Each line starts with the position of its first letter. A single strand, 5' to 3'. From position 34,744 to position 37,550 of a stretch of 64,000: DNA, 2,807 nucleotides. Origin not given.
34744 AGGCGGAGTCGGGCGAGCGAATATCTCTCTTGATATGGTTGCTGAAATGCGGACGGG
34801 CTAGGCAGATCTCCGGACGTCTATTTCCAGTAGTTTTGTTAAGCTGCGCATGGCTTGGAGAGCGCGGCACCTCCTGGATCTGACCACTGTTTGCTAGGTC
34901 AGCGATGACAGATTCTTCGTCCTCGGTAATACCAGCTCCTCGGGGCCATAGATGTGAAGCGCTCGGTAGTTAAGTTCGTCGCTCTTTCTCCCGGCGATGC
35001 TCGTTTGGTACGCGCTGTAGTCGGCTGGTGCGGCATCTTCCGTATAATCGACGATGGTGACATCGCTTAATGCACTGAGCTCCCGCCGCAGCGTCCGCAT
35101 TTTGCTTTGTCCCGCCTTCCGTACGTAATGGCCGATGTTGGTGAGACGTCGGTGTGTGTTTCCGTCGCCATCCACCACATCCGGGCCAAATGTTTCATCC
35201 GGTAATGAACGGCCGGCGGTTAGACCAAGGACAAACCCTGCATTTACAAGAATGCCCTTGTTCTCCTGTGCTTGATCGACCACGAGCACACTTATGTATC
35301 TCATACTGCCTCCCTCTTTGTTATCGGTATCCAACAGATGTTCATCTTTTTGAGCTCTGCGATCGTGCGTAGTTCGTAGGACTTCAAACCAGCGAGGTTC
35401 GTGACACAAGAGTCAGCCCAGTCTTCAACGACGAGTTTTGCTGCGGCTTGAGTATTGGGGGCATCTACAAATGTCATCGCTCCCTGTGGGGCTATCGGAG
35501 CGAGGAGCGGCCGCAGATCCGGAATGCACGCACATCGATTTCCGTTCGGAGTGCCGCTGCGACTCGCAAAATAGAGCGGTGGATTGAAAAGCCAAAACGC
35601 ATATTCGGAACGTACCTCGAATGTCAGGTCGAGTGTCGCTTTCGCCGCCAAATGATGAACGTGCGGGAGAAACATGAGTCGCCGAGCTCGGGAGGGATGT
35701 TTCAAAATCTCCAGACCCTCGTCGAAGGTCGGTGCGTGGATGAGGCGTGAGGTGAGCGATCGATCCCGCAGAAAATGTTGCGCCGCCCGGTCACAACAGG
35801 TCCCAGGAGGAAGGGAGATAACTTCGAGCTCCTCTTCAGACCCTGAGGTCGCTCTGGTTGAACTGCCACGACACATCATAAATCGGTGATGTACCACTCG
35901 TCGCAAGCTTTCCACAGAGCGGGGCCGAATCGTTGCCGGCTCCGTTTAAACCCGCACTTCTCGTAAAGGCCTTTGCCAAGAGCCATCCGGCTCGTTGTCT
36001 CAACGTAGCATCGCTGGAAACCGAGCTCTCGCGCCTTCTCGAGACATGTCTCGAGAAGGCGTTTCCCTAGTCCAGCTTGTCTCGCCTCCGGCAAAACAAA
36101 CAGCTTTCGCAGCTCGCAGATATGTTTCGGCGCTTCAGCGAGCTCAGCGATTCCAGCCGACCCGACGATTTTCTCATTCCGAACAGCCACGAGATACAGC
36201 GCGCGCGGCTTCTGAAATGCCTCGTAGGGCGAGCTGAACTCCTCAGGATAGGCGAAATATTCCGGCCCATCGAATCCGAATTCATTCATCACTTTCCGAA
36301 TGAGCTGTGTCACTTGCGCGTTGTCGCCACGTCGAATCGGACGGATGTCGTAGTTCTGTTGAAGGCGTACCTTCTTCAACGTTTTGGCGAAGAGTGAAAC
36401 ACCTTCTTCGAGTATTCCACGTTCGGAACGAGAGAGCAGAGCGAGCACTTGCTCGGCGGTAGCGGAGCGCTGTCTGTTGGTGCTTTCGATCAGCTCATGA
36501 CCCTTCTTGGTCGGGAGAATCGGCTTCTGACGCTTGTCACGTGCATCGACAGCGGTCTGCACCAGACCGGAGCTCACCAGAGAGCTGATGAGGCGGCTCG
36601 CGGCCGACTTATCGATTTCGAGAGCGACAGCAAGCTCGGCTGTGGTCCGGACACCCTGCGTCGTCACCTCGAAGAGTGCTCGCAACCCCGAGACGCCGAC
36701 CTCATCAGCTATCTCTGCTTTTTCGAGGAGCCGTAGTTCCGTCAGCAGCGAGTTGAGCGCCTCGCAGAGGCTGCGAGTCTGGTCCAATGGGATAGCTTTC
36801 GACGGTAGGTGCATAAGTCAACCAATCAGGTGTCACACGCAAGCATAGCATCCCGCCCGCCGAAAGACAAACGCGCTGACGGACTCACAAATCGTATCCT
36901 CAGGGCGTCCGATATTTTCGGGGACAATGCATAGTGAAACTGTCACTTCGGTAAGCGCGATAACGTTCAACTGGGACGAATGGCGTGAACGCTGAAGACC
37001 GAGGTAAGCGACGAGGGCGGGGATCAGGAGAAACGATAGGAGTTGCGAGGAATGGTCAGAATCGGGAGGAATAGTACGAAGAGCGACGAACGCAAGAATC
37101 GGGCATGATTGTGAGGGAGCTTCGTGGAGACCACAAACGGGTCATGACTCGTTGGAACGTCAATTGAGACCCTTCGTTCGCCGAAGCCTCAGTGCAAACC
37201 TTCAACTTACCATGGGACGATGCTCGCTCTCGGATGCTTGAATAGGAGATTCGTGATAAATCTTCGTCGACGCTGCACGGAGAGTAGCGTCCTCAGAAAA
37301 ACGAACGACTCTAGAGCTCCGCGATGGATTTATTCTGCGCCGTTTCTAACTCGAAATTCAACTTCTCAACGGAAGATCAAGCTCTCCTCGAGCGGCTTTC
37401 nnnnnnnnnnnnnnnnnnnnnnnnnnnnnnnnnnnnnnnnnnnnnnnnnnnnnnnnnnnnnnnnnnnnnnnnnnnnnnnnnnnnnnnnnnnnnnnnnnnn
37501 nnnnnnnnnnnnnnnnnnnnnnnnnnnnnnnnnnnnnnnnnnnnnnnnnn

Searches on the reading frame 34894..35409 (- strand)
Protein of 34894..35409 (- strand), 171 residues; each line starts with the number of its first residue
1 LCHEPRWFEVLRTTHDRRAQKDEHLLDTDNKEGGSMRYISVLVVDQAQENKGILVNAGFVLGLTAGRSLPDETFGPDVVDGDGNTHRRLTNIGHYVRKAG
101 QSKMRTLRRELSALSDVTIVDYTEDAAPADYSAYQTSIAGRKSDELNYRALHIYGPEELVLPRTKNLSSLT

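Call 14: search_protein_families(library=pfam, proteins=[window:34894-35409:-], max_evalue=0.01)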
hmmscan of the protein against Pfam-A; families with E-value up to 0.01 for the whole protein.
window:34894-35409:- (171 aa): 1 family
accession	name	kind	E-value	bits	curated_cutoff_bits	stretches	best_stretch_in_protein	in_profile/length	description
PF09391.15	DUF2000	-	2.4e-18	66.8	25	1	41-168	4-130/133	Protein of unknown function (DUF2000)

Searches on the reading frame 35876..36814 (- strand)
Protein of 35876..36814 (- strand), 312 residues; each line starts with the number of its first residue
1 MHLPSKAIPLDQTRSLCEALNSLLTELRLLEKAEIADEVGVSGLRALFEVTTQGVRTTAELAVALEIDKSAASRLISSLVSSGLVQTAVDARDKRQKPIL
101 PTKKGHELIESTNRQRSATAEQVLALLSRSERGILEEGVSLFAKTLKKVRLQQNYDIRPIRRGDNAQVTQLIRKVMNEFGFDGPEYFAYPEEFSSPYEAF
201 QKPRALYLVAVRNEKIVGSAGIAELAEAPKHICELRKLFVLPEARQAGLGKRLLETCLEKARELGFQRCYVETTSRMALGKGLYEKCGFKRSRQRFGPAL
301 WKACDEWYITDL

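Call 11: find_encoding_contigs(protein=window:35876-36814:-, flank=10000, max_places=6)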
Protein window:35876-36814:- (312 aa): no gene with exactly this product is on record in the collection.

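Call 14: search_protein_families(library=pfam, proteins=[window:35876-36814:-], max_evalue=0.01)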
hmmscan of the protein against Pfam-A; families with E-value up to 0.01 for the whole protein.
window:35876-36814:- (312 aa): 13 families
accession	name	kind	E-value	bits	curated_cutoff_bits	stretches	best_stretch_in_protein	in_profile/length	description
PF00583.31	Acetyltransf_1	-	2.2e-17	63.8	20.7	1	188-289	15-116/116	Acetyltransferase (GNAT) family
PF13508.13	Acetyltransf_7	-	4.7e-15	56.2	27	1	204-290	2-83/84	Acetyltransferase (GNAT) domain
PF13673.13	Acetyltransf_10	-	4.5e-11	43.3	23.6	1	194-294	20-112/128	Acetyltransferase (GNAT) domain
PF12802.13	MarR_2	-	1.9e-08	34.8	27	1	45-96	9-61/61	MarR family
PF01047.28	MarR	-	3e-05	24.3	24.6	1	45-96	7-58/59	MarR family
PF13463.12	HTH_27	-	6.3e-05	23.6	22.2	1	47-105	9-68/68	Winged helix DNA-binding domain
PF09339.16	HTH_IclR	-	9.8e-05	22.5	22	1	53-87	17-50/52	IclR helix-turn-helix domain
PF13420.13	Acetyltransf_4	-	0.00024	21.6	24.3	1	159-292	3-137/155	Acetyltransferase (GNAT) domain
PF14542.12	Acetyltransf_CG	-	0.00092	19.7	30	1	220-266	12-58/80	GCN5-related N-acetyl-transferase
PF01978.25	TrmB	-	0.0029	17.8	25.6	1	49-88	16-55/68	Sugar-specific transcriptional regulator TrmB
PF01022.26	HTH_5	-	0.0031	17.8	22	0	54-86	14-46/47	Bacterial regulatory protein, arsR family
PF01325.25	Fe_dep_repress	-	0.0077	16.9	26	0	44-88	10-55/60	Iron dependent repressor, N-terminal DNA binding domain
PF08445.16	FR47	-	0.0091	16.4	22.1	0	231-294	20-82/86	FR47-like protein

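Call 20: find_homologous_proteins(query=window:35876-36814:-, max_evalue=1e-10)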
Query window:35876-36814:- (312 aa): 6 proteins with E <= 1e-10 among 7826 candidates.
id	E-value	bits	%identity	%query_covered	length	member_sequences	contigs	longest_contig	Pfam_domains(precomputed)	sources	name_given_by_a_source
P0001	8.8e-199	677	100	100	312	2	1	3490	PF13673.14,PF13508.14,PF12802.14,PF00583.32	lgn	-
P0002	3.7e-159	547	78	100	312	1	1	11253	PF13673.14,PF01047.29,PF13508.14,PF12802.14,PF00583.32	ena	-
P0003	5.8e-125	435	64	98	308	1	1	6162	PF13673.14,PF01047.29,PF13508.14,PF12802.14,PF00583.32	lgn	-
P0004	2.3e-17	81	30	88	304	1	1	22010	PF13673.14,PF13463.13,PF13508.14,PF08445.17,PF12802.14,PF00583.32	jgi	jgi:DNA-binding MarR family transcriptional regulator/GNAT superfamily N-acetyltransferase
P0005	1.3e-13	69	27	79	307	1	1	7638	PF13673.14,PF01047.29,PF13480.14,PF13508.14,PF12802.14,PF00583.32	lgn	-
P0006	2.6e-11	62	26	84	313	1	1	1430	PF13673.14,PF01047.29,PF13463.13,PF13508.14,PF13601.13,PF08445.17,PF12802.14,PF00583.32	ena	-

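Call 21: find_encoding_contigs(protein=P0002, flank=10000, max_places=4)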
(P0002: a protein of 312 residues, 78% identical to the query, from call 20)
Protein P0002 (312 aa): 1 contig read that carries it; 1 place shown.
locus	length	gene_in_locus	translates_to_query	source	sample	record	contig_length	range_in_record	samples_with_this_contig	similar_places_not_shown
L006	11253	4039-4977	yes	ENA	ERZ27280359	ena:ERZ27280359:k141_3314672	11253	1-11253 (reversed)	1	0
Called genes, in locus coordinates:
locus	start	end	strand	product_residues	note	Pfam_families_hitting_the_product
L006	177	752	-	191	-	-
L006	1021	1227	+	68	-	-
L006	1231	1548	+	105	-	PF13744:HTH_37 (faint), PF13560:HTH_31, PF12844:HTH_19 (weak), PF01381:HTH_3 (faint)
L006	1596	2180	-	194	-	-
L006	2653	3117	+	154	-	PF16697:Yop-YscD_cpl, PF00498:FHA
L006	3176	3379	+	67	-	-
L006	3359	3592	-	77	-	PF02308:MgtC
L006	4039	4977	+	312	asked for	PF12802:MarR_2, PF01047:MarR (weak), PF00583:Acetyltransf_1, PF13673:Acetyltransf_10, PF13508:Acetyltransf_7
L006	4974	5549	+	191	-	-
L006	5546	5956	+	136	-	PF09391:DUF2000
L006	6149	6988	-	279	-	PF07559:FlgE_D2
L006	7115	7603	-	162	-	PF01252:Peptidase_A8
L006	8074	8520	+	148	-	-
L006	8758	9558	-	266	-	-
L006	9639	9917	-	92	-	PF15731:MqsA_antitoxin, PF13560:HTH_31 (weak)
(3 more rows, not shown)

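Call 22: find_encoding_contigs(protein=P0003, flank=10000, max_places=4)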
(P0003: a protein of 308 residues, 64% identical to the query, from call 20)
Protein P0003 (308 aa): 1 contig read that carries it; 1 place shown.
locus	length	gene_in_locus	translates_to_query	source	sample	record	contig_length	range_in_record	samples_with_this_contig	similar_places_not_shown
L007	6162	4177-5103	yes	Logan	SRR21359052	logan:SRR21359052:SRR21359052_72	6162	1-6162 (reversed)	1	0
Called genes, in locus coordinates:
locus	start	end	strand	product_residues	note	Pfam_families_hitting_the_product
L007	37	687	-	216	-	-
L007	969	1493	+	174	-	-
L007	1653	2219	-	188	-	-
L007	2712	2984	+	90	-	-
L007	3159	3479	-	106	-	-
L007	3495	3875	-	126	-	-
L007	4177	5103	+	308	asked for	PF01047:MarR (weak), PF12802:MarR_2, PF00583:Acetyltransf_1, PF13673:Acetyltransf_10, PF13508:Acetyltransf_7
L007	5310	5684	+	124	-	-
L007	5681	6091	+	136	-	PF09391:DUF2000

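Call 23: find_encoding_contigs(protein=P0001, flank=10000, max_places=4)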
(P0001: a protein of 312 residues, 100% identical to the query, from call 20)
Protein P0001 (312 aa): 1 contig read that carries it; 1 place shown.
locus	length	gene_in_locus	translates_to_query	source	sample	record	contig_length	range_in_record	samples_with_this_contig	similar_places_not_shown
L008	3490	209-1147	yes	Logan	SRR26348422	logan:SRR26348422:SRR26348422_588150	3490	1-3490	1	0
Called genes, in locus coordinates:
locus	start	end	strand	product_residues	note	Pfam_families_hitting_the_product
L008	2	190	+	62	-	?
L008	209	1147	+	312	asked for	PF12802:MarR_2, PF00583:Acetyltransf_1, PF13673:Acetyltransf_10, PF13508:Acetyltransf_7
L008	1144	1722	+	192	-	-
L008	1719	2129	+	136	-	PF09391:DUF2000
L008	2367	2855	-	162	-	-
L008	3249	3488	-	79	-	?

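Call 35: search_protein_families(library=ncbifam, proteins=[window:35876-36814:-], max_evalue=0.01)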
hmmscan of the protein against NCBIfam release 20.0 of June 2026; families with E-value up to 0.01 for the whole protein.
window:35876-36814:- (312 aa): 24 families
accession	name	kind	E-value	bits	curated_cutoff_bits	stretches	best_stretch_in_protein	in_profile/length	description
NF005840.0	PRK07757.1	equivalog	6.2e-11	42.4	154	1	207-305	44-135/153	N-acetyltransferase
TIGR01575.1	rimI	equivalog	4.3e-10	39.8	86.4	1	190-294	17-117/132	ribosomal protein S18-alanine N-acetyltransferase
NF052438.1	TransRegRv0880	equivalog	4.7e-10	39.4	220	1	33-144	26-137/143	Rv0880 family HTH-type transcriptional regulator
NF040501.1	resist_ArsN2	equivalog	3.5e-08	33.2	125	1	196-295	15-107/133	arsenic resistance N-acetyltransferase ArsN2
NF003641.0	PRK05279.1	equivalog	4.4e-07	29.1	344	1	207-277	336-404/441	amino-acid N-acetyltransferase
NF005921.0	PRK07922.1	equivalog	1.1e-06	28.4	180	1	194-274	39-113/170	amino-acid N-acetyltransferase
NF007530.0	PRK10146.1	equivalog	1.8e-06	28.3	142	1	159-299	8-143/144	aminoalkylphosphonate N-acetyltransferase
NF045593.1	bilirub_TF_BilQ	equivalog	2.2e-06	27.4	125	1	57-136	46-125/135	bilirubin utilization transcriptional regulator BilQ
TIGR01890.1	N-Ac-Glu-synth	equivalog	4.7e-06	25.8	202.85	1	212-276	329-391/429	amino-acid N-acetyltransferase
TIGR03827.1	GNAT_ablB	equivalog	8.5e-06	25.4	205.1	1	114-271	88-222/266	putative beta-lysine N-acetyltransferase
NF040503.1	resist_ArsN1a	equivalog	1.1e-05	25.3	170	1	208-291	51-135/159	arsinothricin resistance N-acetyltransferase ArsN1 family A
NF007807.0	PRK10514.1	equivalog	0.0001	22.2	134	1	235-292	73-125/147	acetyltransferase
NF053606.1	Sta1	subfamily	0.00031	20.8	80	1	45-98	24-77/100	Sta1 family transcriptional regulator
NF002926.0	PRK03573.1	equivalog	0.00033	20.6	120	1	58-144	49-135/144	transcriptional regulator SlyA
NF049894.1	CG3035_N_ac_Glu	equivalog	0.00047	19.5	280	1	238-291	238-291/300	N-acetylglutamate synthase, CG3035 family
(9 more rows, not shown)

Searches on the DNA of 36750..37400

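Call 82: search_rna_families(source=window, start=36750, end=37400, threshold=evalue, max_evalue=1)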
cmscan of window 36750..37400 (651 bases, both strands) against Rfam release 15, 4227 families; matches with E-value up to 1: 0.
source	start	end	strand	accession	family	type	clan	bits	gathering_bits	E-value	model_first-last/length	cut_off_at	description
